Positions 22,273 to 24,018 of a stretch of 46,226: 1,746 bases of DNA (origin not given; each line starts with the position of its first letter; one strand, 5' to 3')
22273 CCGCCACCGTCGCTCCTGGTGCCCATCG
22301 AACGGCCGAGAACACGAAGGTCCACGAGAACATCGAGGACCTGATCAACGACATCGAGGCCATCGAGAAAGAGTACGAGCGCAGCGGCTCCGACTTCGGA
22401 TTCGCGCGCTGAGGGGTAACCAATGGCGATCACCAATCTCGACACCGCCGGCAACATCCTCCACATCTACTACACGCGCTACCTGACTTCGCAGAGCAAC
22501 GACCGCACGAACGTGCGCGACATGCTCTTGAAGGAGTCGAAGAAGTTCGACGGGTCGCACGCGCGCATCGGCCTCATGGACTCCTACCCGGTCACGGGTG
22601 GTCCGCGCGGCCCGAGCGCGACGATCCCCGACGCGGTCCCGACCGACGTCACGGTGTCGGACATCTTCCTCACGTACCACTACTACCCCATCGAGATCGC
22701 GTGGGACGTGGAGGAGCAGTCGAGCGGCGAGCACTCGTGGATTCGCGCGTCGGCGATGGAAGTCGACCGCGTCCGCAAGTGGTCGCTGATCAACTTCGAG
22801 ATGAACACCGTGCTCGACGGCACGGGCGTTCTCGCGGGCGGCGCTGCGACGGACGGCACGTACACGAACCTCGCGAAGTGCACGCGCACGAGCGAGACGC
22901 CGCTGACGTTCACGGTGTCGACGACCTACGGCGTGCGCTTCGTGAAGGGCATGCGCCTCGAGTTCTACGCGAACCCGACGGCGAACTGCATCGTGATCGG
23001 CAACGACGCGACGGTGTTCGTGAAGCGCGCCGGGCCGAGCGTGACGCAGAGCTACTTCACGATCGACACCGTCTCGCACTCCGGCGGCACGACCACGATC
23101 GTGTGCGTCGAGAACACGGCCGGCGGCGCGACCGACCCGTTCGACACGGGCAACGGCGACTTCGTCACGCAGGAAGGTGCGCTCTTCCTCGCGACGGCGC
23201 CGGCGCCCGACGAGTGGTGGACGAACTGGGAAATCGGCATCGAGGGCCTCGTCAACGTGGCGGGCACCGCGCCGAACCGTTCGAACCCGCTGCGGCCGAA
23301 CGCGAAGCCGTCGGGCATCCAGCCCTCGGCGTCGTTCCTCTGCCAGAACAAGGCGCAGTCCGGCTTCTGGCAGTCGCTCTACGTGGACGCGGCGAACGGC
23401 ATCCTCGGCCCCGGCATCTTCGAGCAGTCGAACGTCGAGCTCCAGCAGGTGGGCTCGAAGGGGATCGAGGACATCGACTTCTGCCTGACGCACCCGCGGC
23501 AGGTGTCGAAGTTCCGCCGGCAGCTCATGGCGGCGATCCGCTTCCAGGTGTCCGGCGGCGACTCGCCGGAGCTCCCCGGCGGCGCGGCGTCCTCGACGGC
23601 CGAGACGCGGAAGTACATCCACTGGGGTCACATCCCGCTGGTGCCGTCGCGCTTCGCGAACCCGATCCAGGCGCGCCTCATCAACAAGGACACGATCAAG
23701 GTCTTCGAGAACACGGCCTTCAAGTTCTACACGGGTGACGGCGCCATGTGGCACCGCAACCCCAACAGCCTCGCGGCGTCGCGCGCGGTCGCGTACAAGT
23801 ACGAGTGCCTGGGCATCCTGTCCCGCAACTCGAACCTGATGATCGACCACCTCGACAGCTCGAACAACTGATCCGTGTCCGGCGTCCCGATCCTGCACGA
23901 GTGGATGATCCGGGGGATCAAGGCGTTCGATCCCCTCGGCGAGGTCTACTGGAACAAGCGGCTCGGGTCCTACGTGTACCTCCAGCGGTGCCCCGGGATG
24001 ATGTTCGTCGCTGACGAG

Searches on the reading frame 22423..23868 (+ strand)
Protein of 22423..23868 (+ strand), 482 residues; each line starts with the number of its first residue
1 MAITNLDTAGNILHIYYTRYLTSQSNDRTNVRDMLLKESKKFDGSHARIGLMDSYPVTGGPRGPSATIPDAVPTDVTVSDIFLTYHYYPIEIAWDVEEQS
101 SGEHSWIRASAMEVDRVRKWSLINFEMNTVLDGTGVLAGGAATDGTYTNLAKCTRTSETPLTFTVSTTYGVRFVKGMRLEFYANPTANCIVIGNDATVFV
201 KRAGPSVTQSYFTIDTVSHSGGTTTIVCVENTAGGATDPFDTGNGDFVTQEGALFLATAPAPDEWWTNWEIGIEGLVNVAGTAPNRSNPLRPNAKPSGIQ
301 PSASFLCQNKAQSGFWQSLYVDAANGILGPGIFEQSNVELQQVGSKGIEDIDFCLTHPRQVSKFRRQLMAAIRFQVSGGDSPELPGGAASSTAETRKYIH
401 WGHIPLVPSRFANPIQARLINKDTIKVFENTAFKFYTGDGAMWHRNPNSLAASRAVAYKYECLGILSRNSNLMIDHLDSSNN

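Call 6: search_protein_families(library=phrogs, proteins=[window:22423-23868:+], max_evalue=0.001)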
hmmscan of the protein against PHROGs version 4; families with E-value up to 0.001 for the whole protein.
window:22423-23868:+ (482 aa): 1 family
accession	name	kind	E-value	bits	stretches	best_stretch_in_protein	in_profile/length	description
phrog_14242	-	head and packaging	4.1e-10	39.9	1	403-476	315-387/396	major head protein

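Call 7: search_protein_families(library=pfam, proteins=[window:22423-23868:+], max_evalue=0.01)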
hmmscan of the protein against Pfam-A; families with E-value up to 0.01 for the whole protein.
window:22423-23868:+ (482 aa): 0 families

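Call 63: search_dna_similar(query=window:22423-23868:+, collection=phages, mode=protein, max_evalue=0.01, max_rows=15)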
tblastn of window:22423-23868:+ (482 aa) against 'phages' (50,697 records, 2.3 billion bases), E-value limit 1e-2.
No match.
